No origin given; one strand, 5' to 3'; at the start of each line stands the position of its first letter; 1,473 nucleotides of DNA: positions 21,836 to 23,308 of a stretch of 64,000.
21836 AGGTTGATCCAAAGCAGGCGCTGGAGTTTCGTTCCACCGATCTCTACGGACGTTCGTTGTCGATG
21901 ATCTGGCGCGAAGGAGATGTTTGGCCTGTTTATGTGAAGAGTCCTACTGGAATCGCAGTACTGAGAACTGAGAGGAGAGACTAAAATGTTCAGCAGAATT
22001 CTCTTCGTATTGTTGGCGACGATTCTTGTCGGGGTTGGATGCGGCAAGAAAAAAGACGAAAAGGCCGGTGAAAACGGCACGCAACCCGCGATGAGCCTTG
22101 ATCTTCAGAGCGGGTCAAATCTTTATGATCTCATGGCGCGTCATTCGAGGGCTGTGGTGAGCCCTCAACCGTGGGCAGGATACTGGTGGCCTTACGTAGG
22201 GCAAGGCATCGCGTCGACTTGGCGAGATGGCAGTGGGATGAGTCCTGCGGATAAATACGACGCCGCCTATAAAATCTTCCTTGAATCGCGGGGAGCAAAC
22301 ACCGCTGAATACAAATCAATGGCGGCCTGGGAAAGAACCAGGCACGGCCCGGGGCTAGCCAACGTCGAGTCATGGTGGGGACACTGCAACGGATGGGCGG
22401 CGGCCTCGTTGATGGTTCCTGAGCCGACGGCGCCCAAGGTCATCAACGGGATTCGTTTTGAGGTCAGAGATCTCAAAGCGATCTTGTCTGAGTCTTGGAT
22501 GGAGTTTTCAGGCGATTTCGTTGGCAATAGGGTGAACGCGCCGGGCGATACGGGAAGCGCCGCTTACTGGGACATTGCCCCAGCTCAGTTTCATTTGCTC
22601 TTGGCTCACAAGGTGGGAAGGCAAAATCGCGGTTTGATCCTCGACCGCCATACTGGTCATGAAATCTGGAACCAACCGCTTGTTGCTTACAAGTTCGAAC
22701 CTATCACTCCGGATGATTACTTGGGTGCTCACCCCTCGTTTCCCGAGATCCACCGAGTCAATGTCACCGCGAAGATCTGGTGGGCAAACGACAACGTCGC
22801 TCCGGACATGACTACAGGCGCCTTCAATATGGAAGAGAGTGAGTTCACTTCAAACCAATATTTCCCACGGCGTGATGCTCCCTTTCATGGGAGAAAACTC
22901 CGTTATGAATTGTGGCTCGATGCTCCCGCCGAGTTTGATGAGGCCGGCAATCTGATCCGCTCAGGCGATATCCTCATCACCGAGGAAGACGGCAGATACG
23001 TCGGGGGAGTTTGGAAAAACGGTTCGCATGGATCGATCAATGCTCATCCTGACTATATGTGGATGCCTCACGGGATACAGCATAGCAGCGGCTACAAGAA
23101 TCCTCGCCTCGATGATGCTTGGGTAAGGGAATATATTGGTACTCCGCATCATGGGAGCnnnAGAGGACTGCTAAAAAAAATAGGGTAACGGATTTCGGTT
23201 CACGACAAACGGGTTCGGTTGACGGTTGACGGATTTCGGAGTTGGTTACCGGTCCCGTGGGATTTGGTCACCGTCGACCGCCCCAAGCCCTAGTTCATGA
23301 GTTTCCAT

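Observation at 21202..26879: Duplicated, translationally coupled two-gene cassette (secreted partner plus GP42-like lipoprotein) flanking lnt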

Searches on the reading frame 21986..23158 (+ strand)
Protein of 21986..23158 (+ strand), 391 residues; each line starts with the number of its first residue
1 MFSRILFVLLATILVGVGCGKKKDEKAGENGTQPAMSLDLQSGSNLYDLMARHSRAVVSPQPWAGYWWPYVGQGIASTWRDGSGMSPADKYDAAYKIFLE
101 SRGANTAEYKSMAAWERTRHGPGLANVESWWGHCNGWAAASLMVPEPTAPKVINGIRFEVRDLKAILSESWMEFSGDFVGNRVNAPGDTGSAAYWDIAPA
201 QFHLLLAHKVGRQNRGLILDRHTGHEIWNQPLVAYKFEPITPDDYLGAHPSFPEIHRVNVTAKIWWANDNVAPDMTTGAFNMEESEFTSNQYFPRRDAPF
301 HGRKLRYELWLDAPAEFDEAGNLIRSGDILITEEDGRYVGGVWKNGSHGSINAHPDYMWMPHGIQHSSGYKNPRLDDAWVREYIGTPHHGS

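Call 5: search_protein_families(library=pfam, proteins=[window:21986-23158:+], max_evalue=0.1)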
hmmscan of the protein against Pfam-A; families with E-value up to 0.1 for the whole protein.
window:21986-23158:+ (391 aa): 2 families
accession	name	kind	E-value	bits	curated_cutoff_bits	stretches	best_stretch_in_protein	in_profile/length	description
PF16683.11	TGase_elicitor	-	1.5e-28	100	25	2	127-238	115-237/361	Transglutaminase elicitor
PF09527.15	ATPase_gene1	-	0.058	13.9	26.6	0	1-28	3-30/54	Putative F0F1-ATPase subunit Ca2+/Mg2+ transporter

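Call 6: search_protein_families(library=ncbifam, proteins=[window:21986-23158:+], max_evalue=0.1)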
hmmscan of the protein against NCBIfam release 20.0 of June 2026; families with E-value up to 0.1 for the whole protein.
window:21986-23158:+ (391 aa): 0 families

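Call 7: search_solved_structures(query=window:21986-23158:+, max_evalue=1, show_alignments=2)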
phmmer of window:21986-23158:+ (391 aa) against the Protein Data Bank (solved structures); distinct sequences matched with E-value up to 1: 1.
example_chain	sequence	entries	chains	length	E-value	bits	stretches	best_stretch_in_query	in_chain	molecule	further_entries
3tw5_A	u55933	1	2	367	1e-21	80.8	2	127-237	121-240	Transglutaminase elicitor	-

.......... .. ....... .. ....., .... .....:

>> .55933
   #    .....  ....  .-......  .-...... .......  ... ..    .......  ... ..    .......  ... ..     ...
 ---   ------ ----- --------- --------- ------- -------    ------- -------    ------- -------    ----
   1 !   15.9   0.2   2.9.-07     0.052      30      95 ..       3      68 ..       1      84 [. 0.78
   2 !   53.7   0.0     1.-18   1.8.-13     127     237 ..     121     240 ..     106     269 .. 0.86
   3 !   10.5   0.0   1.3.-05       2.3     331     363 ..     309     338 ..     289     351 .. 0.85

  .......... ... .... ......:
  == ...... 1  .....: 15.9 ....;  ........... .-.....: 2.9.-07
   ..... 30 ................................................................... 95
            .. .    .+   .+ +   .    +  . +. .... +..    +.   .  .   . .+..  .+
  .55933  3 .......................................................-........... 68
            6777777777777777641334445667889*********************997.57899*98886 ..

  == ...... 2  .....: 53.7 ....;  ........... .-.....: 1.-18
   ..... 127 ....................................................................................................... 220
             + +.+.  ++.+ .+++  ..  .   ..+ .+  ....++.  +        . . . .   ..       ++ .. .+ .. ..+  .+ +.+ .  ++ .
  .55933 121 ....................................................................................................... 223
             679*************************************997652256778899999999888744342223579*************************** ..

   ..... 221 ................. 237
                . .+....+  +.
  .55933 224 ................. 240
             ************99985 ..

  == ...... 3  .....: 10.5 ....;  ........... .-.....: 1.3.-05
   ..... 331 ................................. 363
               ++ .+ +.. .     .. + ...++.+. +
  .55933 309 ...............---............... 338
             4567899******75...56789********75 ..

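Call 9: find_related_loci(query=window:21986-23158:+, collection=genome_contigs, flank=6000)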
Query window:21986-23158:+ (391 aa) in genome_contigs; peptide patterns used: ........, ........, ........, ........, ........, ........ (x = any residue, [..] = any of these).
38 stretches matched a pattern; 2 encode a relative of the query (tblastn E <= 1e-3); 2 distinct loci.
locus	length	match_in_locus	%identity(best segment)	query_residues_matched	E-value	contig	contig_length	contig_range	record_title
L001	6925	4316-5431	58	5-389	1e-150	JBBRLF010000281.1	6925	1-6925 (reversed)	MAG: candidate division WWE3 bacterium isolate La1_concoct.242 LA1C_C.242_k141_825456L_6925_cov_12.0000, whole genome sh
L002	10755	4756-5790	64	27-389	5e-148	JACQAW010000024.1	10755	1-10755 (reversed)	MAG: Deltaproteobacteria bacterium isolate NC_groundwater_926_Pr1_S-0.2um_57_13 Montesol18-Sp2_coassembly_scaffold_17413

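Call 18: find_homologous_proteins(query=window:21986-23158:+, max_evalue=0.00001)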
Query window:21986-23158:+ (391 aa): 104 proteins with E <= 0.00001 among 1937 candidates.
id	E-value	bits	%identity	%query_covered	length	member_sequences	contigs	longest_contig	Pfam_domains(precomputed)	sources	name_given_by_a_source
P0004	4.5e-276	934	100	100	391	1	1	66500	PF16683.12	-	-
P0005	5.1e-165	568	62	99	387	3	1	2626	PF16683.12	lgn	-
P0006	2.3e-164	566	68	88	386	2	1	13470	PF16683.12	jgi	jgi:hypothetical protein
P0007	3.4e-154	532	60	99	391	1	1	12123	PF16683.12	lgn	-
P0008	3.7e-150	519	59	98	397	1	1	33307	PF16683.12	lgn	-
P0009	1.9e-148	513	59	98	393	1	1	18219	PF16683.12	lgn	-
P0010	2.3e-148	513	56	99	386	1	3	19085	PF16683.12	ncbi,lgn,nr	ncbi:hypothetical protein K2X30_13375 [bacterium]|nr:hypothetical protein [bacterium]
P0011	2.5e-148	513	58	98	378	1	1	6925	PF16683.12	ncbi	-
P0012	8.7e-147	508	64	93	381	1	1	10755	PF16683.12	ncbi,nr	ncbi:MAG: hypothetical protein HY074_01155 [Deltaproteobacteria bacterium]|nr:hypothetical protein [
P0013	5.2e-141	489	56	96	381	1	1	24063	PF16683.12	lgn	-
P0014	1.3e-139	484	54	98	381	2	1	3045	PF16683.12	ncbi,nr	ncbi:MAG: hypothetical protein HY074_18040 [Deltaproteobacteria bacterium]|nr:hypothetical protein [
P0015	1.2e-135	471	55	98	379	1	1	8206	PF16683.12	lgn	-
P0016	1.5e-135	471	55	97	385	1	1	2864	PF16683.12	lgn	-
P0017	1.8e-134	467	54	98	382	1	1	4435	PF16683.12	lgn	-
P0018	2.3e-134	467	53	97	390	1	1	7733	PF16683.12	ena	-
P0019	2.8e-132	460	53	98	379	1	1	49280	PF16683.12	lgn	-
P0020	2.9e-132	460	53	98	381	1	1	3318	PF16683.12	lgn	-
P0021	1.5e-131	458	54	98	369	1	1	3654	PF16683.12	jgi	jgi:hypothetical protein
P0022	2.6e-131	457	58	86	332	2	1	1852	PF16683.12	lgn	-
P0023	3.7e-131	456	52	98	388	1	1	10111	PF16683.12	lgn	-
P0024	1.7e-125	438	53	97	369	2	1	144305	PF16683.12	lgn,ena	-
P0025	9.6e-122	425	49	95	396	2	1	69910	PF16683.12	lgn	-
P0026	3.9e-120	420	52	97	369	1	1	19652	PF16683.12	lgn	-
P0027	2.7e-117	411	50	98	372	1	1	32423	PF16683.12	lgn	-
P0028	3.9e-115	403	50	97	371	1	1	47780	PF16683.12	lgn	-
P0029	2.9e-107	378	47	97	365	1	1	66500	PF16683.12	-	-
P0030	3.7e-107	377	50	93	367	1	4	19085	PF16683.12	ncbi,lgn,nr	ncbi:hypothetical protein K2X30_13370 [bacterium]|nr:hypothetical protein [bacterium]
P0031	3.9e-107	377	49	97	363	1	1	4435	PF16683.12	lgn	-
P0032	6.8e-103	363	47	97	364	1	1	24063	PF16683.12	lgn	-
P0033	2.0e-101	358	46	93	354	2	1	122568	PF16683.12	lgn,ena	-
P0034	2.5e-98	348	44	96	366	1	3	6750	PF16683.12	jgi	jgi:hypothetical protein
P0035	6.0e-98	347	49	87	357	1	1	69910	PF16683.12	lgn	-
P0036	9.4e-98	346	45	97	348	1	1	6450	PF16683.12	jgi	jgi:hypothetical protein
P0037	7.5e-97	343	48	87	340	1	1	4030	PF16683.12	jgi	-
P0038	1.1e-96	343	47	90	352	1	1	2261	PF16683.12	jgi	jgi:hypothetical protein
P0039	4.2e-96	341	49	87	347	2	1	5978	PF16683.12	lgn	-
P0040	5.0e-96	341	44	95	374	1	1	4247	PF16683.12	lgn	-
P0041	5.5e-96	340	44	98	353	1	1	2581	PF16683.12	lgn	-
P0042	8.4e-96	340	48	87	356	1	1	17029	PF16683.12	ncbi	ncbi:MAG: hypothetical protein AB1540_13755 [Bdellovibrionota bacterium]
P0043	8.5e-96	340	48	89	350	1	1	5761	PF16683.12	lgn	-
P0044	1.2e-95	339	47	87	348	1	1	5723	PF16683.12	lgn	-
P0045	7.1e-95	337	47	87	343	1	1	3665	PF16683.12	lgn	-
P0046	1.1e-94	336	45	95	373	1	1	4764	PF16683.12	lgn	-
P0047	1.1e-94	336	49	86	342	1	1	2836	PF16683.12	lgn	-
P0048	1.9e-93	332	45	87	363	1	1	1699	PF16683.12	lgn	-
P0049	1.9e-93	332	42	98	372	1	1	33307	PF16683.12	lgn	-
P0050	6.3e-93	330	43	97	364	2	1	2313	PF16683.12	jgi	jgi:hypothetical protein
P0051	9.1e-93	330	49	86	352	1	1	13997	PF16683.12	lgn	-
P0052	9.8e-91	323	47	90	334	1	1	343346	PF16683.12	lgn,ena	-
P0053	4.4e-90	321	42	96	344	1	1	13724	PF16683.12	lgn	-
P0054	2.9e-89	318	46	86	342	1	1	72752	PF16683.12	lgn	-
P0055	3.5e-89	318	46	82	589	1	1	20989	PF16683.12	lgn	-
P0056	6.7e-89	317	43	97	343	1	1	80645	PF16683.12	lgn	-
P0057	7.3e-89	317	44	93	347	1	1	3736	PF16683.12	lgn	-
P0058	8.7e-89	317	49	87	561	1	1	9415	PF16683.12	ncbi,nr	ncbi:MAG: hypothetical protein HY075_08560 [Deltaproteobacteria bacterium]|nr:hypothetical protein [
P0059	5.2e-86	308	46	87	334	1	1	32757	PF16683.12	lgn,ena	-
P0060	3.9e-85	305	46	86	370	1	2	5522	PF16683.12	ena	-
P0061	1.4e-84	303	40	94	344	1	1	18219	PF16683.12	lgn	-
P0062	5.4e-84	301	42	98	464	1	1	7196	PF16683.12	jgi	jgi:hypothetical protein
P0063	2.4e-83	299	42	91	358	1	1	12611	PF16683.12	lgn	-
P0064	2.1e-82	296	45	87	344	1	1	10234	PF16683.12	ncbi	-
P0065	2.1e-81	292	39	96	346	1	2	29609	PF16683.12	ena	-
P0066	2.4e-80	289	36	99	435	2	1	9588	PF16683.12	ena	-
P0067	1.1e-79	287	40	97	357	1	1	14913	PF16683.12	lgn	-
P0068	2.9e-79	285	40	97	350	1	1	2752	PF16683.12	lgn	-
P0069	1.3e-78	283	38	97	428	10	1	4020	PF16683.12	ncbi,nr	ncbi:hypothetical protein EBS43_05645 [bacterium]|nr:hypothetical protein [bacterium]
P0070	2.1e-78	282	39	97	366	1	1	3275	PF16683.12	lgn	-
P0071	1.7e-77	279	41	86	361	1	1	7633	PF16683.12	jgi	jgi:hypothetical protein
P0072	4.3e-77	278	39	86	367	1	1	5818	PF16683.12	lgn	-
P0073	5.2e-77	278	37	98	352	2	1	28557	PF16683.12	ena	-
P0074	8.4e-77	277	39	97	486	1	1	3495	PF16683.12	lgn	-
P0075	8.4e-77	277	39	91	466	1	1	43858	PF16683.12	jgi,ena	jgi:hypothetical protein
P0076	2.1e-76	276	38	96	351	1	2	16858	PF16683.12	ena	-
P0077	2.8e-76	275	37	97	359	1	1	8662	PF16683.12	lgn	-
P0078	1.7e-74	270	41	94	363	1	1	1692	PF16683.12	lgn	-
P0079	5.9e-74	268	37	96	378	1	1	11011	PF16683.12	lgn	-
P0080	1.3e-72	263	40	88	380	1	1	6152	PF16683.12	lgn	-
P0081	1.6e-72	263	40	88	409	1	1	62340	PF16683.12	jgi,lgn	-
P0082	1.6e-72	263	40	90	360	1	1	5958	PF16683.12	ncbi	-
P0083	4.2e-72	262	40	86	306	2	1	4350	PF16683.12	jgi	jgi:hypothetical protein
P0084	1.5e-70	257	35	96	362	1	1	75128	PF16683.12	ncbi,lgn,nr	ncbi:MAG: hypothetical protein H7222_00065 [Methylotenera sp.]|nr:hypothetical protein [Oligoflexia 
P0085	4.3e-70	255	36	96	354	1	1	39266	PF16683.12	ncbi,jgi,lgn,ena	jgi:hypothetical protein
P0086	1.5e-68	250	37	97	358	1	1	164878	PF16683.12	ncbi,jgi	jgi:hypothetical protein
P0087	1.8e-67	246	36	98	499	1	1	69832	PF16683.12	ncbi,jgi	-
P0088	3.0e-40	157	33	88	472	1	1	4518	PF16683.12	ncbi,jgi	jgi:hypothetical protein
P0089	1.1e-39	155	31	82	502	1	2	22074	PF16683.12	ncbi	-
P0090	4.2e-37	146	31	86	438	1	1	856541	PF16683.12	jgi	jgi:hypothetical protein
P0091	1.4e-34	138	29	88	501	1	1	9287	PF16683.12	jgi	jgi:hypothetical protein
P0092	1.7e-33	135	29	85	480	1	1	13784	PF16683.12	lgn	-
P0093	1.1e-25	109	28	82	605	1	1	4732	PF16683.12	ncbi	ncbi:MAG: hypothetical protein ACYTFT_03935, partial [Planctomycetota bacterium]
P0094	4.2e-22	97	35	45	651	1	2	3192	PF16683.12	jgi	jgi:hypothetical protein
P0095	5.6e-21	93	29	49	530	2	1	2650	PF16683.12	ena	-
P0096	4.0e-20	90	34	54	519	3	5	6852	PF16683.12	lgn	-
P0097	3.3e-19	87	28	81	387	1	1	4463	PF16683.12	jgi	jgi:hypothetical protein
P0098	6.1e-19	87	23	77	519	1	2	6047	PF16683.12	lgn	-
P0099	2.2e-16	78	32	58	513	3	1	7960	PF16683.12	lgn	-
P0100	4.2e-16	77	28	80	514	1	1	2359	PF16683.12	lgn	-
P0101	1.1e-15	76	33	34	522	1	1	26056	PF16683.12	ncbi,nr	ncbi:MAG: hypothetical protein HYY17_09955 [Planctomycetes bacterium]|nr:hypothetical protein [Planc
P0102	1.4e-14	72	31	40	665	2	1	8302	PF12836.14,PF16683.12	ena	-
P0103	1.7e-14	72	29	38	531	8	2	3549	PF16683.12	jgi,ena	jgi:hypothetical protein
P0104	5.0e-14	70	53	17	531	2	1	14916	PF16683.12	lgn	-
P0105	1.3e-13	69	45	17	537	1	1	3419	PF16683.12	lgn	-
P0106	6.2e-12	63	31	55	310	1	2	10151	PF16683.12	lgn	-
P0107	2.8e-10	58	26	76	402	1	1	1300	PF16683.12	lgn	-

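Call 22: find_encoding_contigs(protein=P0010, flank=8000, max_places=2)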
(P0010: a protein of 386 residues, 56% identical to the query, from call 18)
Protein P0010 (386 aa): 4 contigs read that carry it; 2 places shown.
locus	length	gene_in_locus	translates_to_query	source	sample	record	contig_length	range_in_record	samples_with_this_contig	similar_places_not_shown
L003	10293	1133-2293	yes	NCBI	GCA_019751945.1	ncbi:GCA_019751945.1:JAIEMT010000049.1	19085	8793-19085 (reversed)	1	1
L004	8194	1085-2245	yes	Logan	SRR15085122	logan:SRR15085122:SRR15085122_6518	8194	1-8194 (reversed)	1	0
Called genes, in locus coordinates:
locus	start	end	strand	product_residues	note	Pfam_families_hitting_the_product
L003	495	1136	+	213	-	-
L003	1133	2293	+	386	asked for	PF16683:TGase_elicitor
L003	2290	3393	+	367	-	PF16683:TGase_elicitor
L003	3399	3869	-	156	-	-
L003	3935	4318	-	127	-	-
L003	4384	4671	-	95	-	-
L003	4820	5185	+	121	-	PF12840:HTH_20 (weak), PF01022:HTH_5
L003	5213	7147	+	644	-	PF00034:Cytochrom_C, PF13442:Cytochrome_CBB3, PF03239:FTR1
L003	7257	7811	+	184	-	PF13302:Acetyltransf_3, PF13420:Acetyltransf_4, PF00583:Acetyltransf_1, PF13673:Acetyltransf_10, PF13508:Acetyltransf_7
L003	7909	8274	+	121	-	PF03860:Csp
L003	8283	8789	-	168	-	PF14376:Haem_bd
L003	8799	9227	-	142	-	PF11827:DUF3347 (faint)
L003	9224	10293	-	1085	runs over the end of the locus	PF00873:ACR_tran, PF03176:MMPL (weak), PF00873:ACR_tran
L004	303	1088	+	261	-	-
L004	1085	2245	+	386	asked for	PF16683:TGase_elicitor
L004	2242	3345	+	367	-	PF16683:TGase_elicitor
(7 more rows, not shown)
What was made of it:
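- L003 has an A-B-B' operon (call 22). One A precedes two divergent Bs in L003 (call 22).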

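Call 23: find_encoding_contigs(protein=P0024, flank=8000, max_places=2)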
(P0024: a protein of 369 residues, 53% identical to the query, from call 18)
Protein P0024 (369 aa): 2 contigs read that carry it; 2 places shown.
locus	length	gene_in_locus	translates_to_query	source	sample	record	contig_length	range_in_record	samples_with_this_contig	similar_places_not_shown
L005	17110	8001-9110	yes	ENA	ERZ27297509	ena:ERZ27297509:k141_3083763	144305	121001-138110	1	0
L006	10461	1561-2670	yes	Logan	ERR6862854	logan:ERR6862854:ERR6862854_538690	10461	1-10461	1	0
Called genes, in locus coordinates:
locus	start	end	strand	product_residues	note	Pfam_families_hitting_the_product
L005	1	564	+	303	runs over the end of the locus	-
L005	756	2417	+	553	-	PF08450:SGL (faint), PF24684:Vgb_lyase, PF21959:DUF6923 (weak)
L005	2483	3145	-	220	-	-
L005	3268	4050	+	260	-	PF02405:MlaE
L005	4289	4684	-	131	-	-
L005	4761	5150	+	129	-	-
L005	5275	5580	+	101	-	-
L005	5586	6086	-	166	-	-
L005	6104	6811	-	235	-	PF01852:START, PF10604:Polyketide_cyc2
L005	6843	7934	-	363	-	PF00494:SQS_PSY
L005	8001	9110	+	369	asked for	PF16683:TGase_elicitor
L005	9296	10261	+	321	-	PF00082:Peptidase_S8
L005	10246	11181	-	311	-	-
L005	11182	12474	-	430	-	-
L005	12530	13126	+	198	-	-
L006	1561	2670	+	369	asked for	PF16683:TGase_elicitor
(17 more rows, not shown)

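Call 31: find_related_loci(query=A4, collection=genome_contigs, flank=6000)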
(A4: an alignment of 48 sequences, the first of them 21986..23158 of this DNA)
Query A4 (391 aa) in genome_contigs; peptide patterns used: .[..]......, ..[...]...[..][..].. (x = any residue, [..] = any of these).
358 stretches matched a pattern; 346 encode a relative of the query (tblastn E <= 1e-3); the best 80 are kept; 80 distinct loci.
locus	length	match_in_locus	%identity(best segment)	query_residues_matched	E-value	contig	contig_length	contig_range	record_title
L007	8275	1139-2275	56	1-387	2e-149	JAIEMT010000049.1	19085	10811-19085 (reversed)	MAG: bacterium isolate co.spades.CONCOCT.2.5kb_126 c_000000000047, whole genome shotgun sequence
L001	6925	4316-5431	58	5-389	6e-149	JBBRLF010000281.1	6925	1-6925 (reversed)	MAG: candidate division WWE3 bacterium isolate La1_concoct.242 LA1C_C.242_k141_825456L_6925_cov_12.0000, whole genome sh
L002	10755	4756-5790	64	27-389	2e-146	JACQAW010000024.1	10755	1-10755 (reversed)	MAG: Deltaproteobacteria bacterium isolate NC_groundwater_926_Pr1_S-0.2um_57_13 Montesol18-Sp2_coassembly_scaffold_17413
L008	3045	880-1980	54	3-384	1e-148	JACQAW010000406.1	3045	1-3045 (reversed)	MAG: Deltaproteobacteria bacterium isolate NC_groundwater_926_Pr1_S-0.2um_57_13 Montesol18-Sp2_coassembly_scaffold_87807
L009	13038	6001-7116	54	1-384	6e-141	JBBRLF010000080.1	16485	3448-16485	MAG: candidate division WWE3 bacterium isolate La1_concoct.242 LA1C_C.242_k141_54201L_16485_cov_10.0000, whole genome sh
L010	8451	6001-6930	49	44-384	2e-97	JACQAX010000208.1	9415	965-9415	MAG: Deltaproteobacteria bacterium isolate NC_groundwater_927_Pr1_S-0.2um_64_13 Montesol18-Sp2_coassembly_scaffold_40372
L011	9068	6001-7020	44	19-381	8e-90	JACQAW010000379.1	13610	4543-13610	MAG: Deltaproteobacteria bacterium isolate NC_groundwater_926_Pr1_S-0.2um_57_13 Montesol18-Sp2_coassembly_scaffold_73745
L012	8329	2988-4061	41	5-384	9e-90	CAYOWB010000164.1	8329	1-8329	MAG TPA_asm: uncultured Bacteriovoracaceae bacterium isolate SRP290908_co2_381 genome assembly, contig: NODE_12869_lengt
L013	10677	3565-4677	38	6-387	8e-88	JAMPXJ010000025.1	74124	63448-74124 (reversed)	MAG: Oligoflexia bacterium isolate R2F_R2FSRR_metabat.28 R2F_C166, whole genome shotgun sequence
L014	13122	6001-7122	37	6-388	9e-88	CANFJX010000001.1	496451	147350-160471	MAG: Bacteriovoracaceae bacterium isolate Jr-11may16-290 genome assembly, contig: Jr-11may16-C3, whole genome shotgun se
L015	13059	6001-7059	41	19-387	1e-87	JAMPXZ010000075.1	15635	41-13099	MAG: Oligoflexia bacterium isolate R2F_R2FSRR_metabat.55 R2F_C2027, whole genome shotgun sequence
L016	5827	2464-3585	39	1-387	5e-87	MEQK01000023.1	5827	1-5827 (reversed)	MAG: Bdellovibrionales bacterium RIFOXYD1_FULL_55_31 rifoxyd1_full_scaffold_13895, whole genome shotgun sequence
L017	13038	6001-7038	38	24-388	1e-86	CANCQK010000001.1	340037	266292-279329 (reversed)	MAG: Bdellovibrionales bacterium isolate JR-MC-I-240519-274 genome assembly, contig: JR-MC-I-240519-C3, whole genome sho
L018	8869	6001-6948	45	44-385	1e-86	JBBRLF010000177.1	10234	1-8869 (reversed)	MAG: candidate division WWE3 bacterium isolate La1_concoct.242 LA1C_C.242_k141_3747379L_10234_cov_11.0000, whole genome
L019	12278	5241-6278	38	24-388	3e-86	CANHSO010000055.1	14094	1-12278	MAG: Bacteriovoracaceae bacterium isolate RE-26jul17-183 genome assembly, contig: RE-26jul17-C6708, whole genome shotgun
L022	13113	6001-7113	38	5-387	1e-85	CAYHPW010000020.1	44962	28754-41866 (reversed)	MAG TPA_asm: uncultured Bacteriovoracaceae bacterium isolate ERP119705_co14_164 genome assembly, contig: NODE_487_length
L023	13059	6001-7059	39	19-387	1e-85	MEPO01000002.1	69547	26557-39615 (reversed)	MAG: Bdellovibrionales bacterium GWA1_52_35 gwa1_scaffold_109, whole genome shotgun sequence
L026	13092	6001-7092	39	5-387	1e-84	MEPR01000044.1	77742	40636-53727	MAG: Bdellovibrionales bacterium GWB1_55_8 gwb1_scaffold_262, whole genome shotgun sequence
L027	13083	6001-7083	39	3-384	7e-85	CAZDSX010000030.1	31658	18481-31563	MAG TPA_asm: uncultured Bacteriovorax sp. isolate SRP193358_co1_117 genome assembly, contig: NODE_2982_length_31658_cov_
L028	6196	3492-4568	40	6-384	4e-84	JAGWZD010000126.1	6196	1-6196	MAG: Bdellovibrionales bacterium isolate REEB505 contig-150_22267, whole genome shotgun sequence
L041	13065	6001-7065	38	6-384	8e-79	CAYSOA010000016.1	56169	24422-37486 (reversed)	MAG TPA_asm: uncultured Bacteriovorax sp. isolate SRP319275_co3_145 genome assembly, contig: NODE_750_length_56169_cov_7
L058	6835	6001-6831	40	25-323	5e-69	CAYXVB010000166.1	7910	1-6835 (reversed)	MAG TPA_asm: uncultured Bacteriovoracaceae bacterium isolate SRP342105_co1_315 genome assembly, contig: NODE_12853_lengt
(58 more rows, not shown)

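Call 66: search_protein_families(library=padloc, proteins=[window:21986-23158:+], max_evalue=0.01)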
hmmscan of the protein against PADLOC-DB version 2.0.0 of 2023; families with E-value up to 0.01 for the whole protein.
window:21986-23158:+ (391 aa): 0 families

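Call 67: search_protein_families(library=phrogs, proteins=[window:21986-23158:+], max_evalue=0.01)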
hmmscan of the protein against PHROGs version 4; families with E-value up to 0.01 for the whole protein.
window:21986-23158:+ (391 aa): 0 families
